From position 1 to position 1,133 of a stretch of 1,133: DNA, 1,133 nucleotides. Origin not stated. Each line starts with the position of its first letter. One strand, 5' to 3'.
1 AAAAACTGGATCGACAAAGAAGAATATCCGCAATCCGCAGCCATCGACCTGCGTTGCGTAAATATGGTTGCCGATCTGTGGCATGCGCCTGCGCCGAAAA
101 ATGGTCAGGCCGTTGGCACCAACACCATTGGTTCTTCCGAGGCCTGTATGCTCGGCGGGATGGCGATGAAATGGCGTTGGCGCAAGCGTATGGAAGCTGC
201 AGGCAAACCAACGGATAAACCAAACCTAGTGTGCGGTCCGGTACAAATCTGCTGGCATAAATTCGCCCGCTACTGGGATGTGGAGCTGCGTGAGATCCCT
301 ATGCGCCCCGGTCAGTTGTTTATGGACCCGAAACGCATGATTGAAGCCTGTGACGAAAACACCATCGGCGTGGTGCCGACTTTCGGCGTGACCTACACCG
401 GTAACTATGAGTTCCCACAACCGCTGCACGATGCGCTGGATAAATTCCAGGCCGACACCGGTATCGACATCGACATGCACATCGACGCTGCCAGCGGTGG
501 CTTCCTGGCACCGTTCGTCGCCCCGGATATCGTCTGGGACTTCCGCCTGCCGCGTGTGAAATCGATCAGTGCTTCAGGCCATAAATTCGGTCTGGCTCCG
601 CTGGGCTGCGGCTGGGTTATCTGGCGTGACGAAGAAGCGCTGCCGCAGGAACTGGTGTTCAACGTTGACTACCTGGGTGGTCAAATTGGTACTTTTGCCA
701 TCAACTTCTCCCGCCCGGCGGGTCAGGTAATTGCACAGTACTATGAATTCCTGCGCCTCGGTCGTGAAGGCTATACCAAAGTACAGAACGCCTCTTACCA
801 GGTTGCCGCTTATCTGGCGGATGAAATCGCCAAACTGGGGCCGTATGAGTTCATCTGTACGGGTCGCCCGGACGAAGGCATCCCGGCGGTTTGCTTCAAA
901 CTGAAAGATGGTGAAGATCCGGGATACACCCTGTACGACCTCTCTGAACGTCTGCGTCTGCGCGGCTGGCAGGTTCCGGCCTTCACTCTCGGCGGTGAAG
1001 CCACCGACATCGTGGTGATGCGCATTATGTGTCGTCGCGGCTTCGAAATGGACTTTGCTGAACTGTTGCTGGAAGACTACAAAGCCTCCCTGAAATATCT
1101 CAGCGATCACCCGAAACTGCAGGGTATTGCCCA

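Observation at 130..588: Catalytic and cofactor-binding residues intact, so the gene is predicted functional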

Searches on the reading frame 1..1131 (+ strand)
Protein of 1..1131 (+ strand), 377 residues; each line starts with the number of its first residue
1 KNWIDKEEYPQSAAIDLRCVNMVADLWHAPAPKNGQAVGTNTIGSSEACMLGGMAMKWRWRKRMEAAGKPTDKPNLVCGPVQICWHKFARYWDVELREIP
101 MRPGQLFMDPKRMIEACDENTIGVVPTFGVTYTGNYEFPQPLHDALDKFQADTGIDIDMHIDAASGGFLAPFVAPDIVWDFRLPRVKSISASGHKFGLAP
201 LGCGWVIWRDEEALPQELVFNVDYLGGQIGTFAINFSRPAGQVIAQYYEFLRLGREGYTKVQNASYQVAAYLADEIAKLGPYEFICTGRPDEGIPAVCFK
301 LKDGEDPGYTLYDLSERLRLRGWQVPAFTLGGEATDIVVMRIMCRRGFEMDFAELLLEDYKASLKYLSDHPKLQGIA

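Call 4: search_solved_structures(query=window:1-1131:+, show_alignments=2, max_evalue=1e-10)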
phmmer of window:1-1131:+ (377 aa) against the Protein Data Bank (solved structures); distinct sequences matched with E-value up to 1e-10: 17.
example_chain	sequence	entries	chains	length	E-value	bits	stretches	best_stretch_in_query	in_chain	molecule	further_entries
2dgk_A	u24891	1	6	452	1.3e-269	897.1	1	1-377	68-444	Glutamate decarboxylase beta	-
1xey_A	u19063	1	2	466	1.4e-269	896.9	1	1-377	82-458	Glutamate decarboxylase alpha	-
1pmm_A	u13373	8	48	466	1.4e-269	896.9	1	1-377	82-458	Glutamate decarboxylase beta | Glutamate decarboxylase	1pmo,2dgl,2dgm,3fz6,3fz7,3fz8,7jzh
7x4y_A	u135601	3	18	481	9e-113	380.6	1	2-367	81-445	Glutamate decarboxylase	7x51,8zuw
7x4r_A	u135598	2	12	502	1e-112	380.4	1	2-367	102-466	Glutamate decarboxylase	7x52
5gp4_C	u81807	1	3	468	2.6e-112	379.1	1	1-364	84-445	Glutamate decarboxylase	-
7x4l_A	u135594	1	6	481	3.1e-112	378.8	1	2-367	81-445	Glutamate decarboxylase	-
3hbx_A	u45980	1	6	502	1.2e-108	367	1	1-371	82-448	Glutamate decarboxylase 1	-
5k1r_A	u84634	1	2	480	2.2e-21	79.7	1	15-325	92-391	Burkholderia pseudomallei sphingosine-1-phosphate lyase Bpss2021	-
3mc6_A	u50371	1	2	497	2.7e-16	62.9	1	5-327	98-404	Sphingosine-1-phosphate lyase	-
8ayf_A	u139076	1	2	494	1e-15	61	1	69-327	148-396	Sphingosine-1-phosphate lyase 1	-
4q6r_A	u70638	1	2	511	1.1e-15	60.9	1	69-327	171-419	Sphingosine-1-phosphate lyase 1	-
5eud_A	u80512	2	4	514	2e-15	60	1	6-272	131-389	Putative sphingosine-1-phosphate lyase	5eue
3mad_A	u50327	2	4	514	2.3e-15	59.8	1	6-272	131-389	Sphingosine-1-phosphate lyase | Putative sphingosine-1-phosphate lyase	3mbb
3maf_A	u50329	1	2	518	2.4e-15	59.8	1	6-272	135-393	sphingosine-1-phosphate lyase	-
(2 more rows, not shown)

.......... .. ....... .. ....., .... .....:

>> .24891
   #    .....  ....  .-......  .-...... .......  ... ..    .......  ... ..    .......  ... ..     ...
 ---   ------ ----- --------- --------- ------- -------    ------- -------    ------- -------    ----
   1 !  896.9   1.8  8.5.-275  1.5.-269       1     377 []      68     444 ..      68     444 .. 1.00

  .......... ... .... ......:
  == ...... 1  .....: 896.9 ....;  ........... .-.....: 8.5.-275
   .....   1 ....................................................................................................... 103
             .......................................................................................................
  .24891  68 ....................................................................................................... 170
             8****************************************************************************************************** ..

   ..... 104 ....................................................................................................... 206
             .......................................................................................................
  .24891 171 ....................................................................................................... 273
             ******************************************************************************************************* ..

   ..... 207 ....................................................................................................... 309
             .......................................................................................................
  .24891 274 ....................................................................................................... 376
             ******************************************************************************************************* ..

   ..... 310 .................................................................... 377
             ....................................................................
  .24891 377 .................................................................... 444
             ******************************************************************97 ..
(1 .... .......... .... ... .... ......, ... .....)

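Call 6: search_protein_families(proteins=[window:1-1131:+], library=ncbifam)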
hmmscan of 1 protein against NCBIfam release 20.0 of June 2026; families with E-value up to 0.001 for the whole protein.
window:1-1131:+ (377 aa): 4 families
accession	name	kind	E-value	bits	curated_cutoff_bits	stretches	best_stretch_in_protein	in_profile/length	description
TIGR01788.1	Glu-decarb-GAD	equivalog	9.8e-180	597.9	380.4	1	1-367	67-430/431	glutamate decarboxylase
TIGR03812.1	tyr_de_CO2_Arch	equivalog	8e-30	103.9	299.4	1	5-345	50-362/375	tyrosine decarboxylase MfnA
NF002748.0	PRK02769.1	equivalog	1e-12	47.5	305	1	119-278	159-312/382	histidine decarboxylase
TIGR03799.1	NOD_PanD_pyr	equivalog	2.2e-06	26.4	606.1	1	118-286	263-426/522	pyridoxal-dependent aspartate 1-decarboxylase PanP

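Call 10: profile_search(protein=window:1-1131:+)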
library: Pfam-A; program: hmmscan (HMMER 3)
A. the first sequence (377 residues): domains with independent E <= 10: 2; with E <= 0.001: 1
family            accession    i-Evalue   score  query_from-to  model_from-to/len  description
Pyridoxal_deC     PF00282.25      4e-99   332.3       1-302        66-375/375  Pyridoxal-dependent decarboxylase conserved domain
Aminotran_5       PF00266.25      0.095    12.1      83-214       103-221/371  Aminotransferase class-V

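Call 20: find_encoding_contigs(protein=window:1-1131:+, flank=3000, max_places=10)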
Protein window:1-1131:+ (377 aa): 24 contigs read that carry it; 10 places shown.
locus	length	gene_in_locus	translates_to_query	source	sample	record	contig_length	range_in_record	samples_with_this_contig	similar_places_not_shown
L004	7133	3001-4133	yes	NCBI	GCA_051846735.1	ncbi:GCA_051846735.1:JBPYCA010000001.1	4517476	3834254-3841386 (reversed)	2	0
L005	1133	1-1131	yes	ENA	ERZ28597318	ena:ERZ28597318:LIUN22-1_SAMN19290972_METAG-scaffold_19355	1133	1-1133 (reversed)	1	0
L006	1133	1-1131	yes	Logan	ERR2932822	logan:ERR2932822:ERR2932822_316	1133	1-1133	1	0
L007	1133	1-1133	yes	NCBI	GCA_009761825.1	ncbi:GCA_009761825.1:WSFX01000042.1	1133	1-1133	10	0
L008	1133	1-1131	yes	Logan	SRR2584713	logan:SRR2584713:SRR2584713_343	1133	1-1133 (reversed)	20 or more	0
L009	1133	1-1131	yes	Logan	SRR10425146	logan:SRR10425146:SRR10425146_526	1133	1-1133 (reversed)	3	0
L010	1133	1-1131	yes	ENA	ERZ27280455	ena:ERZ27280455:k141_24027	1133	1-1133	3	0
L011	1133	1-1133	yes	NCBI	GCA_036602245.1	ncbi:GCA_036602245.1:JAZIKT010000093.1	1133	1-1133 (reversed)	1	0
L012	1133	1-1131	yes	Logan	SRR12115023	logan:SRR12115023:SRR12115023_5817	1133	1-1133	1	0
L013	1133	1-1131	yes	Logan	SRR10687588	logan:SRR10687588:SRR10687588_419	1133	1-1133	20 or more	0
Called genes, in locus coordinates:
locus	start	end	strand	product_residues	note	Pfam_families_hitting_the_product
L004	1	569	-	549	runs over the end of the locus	PF01204:Trehalase, PF22422:MGH1-like_GH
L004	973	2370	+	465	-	PF14376:Haem_bd, PF03150:CCP_MauG, PF00034:Cytochrom_C (weak)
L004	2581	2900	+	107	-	PF00282:Pyridoxal_deC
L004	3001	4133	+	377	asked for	PF00282:Pyridoxal_deC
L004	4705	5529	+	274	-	PF00165:HTH_AraC (weak), PF12833:HTH_18, PF00165:HTH_AraC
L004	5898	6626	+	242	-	PF12833:HTH_18, PF00165:HTH_AraC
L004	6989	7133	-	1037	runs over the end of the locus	PF00873:ACR_tran, PF03176:MMPL (weak), PF02355:SecD_SecF_C (faint)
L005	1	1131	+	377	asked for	PF00282:Pyridoxal_deC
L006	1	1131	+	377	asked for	PF00282:Pyridoxal_deC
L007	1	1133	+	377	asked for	PF00282:Pyridoxal_deC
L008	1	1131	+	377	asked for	PF00282:Pyridoxal_deC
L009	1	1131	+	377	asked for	PF00282:Pyridoxal_deC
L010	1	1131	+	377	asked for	PF00282:Pyridoxal_deC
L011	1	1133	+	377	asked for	PF00282:Pyridoxal_deC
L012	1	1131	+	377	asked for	PF00282:Pyridoxal_deC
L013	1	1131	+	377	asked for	PF00282:Pyridoxal_deC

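Call 44: search_solved_structures(query=window:1-1131:+, show_alignments=5, max_evalue=1e-100)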
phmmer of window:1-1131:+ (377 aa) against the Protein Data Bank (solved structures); distinct sequences matched with E-value up to 1e-100: 8.
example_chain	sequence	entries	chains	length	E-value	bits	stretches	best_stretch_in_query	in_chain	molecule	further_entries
2dgk_A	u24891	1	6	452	1.3e-269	897.1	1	1-377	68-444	Glutamate decarboxylase beta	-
1xey_A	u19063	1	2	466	1.4e-269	896.9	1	1-377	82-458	Glutamate decarboxylase alpha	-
1pmm_A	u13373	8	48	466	1.4e-269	896.9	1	1-377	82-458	Glutamate decarboxylase beta | Glutamate decarboxylase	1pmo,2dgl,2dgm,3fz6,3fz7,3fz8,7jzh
7x4y_A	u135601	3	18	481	9e-113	380.6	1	2-367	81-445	Glutamate decarboxylase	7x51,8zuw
7x4r_A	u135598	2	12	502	1e-112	380.4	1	2-367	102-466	Glutamate decarboxylase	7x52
5gp4_C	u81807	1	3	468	2.6e-112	379.1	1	1-364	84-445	Glutamate decarboxylase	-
7x4l_A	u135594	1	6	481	3.1e-112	378.8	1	2-367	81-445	Glutamate decarboxylase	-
3hbx_A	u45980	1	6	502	1.2e-108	367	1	1-371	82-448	Glutamate decarboxylase 1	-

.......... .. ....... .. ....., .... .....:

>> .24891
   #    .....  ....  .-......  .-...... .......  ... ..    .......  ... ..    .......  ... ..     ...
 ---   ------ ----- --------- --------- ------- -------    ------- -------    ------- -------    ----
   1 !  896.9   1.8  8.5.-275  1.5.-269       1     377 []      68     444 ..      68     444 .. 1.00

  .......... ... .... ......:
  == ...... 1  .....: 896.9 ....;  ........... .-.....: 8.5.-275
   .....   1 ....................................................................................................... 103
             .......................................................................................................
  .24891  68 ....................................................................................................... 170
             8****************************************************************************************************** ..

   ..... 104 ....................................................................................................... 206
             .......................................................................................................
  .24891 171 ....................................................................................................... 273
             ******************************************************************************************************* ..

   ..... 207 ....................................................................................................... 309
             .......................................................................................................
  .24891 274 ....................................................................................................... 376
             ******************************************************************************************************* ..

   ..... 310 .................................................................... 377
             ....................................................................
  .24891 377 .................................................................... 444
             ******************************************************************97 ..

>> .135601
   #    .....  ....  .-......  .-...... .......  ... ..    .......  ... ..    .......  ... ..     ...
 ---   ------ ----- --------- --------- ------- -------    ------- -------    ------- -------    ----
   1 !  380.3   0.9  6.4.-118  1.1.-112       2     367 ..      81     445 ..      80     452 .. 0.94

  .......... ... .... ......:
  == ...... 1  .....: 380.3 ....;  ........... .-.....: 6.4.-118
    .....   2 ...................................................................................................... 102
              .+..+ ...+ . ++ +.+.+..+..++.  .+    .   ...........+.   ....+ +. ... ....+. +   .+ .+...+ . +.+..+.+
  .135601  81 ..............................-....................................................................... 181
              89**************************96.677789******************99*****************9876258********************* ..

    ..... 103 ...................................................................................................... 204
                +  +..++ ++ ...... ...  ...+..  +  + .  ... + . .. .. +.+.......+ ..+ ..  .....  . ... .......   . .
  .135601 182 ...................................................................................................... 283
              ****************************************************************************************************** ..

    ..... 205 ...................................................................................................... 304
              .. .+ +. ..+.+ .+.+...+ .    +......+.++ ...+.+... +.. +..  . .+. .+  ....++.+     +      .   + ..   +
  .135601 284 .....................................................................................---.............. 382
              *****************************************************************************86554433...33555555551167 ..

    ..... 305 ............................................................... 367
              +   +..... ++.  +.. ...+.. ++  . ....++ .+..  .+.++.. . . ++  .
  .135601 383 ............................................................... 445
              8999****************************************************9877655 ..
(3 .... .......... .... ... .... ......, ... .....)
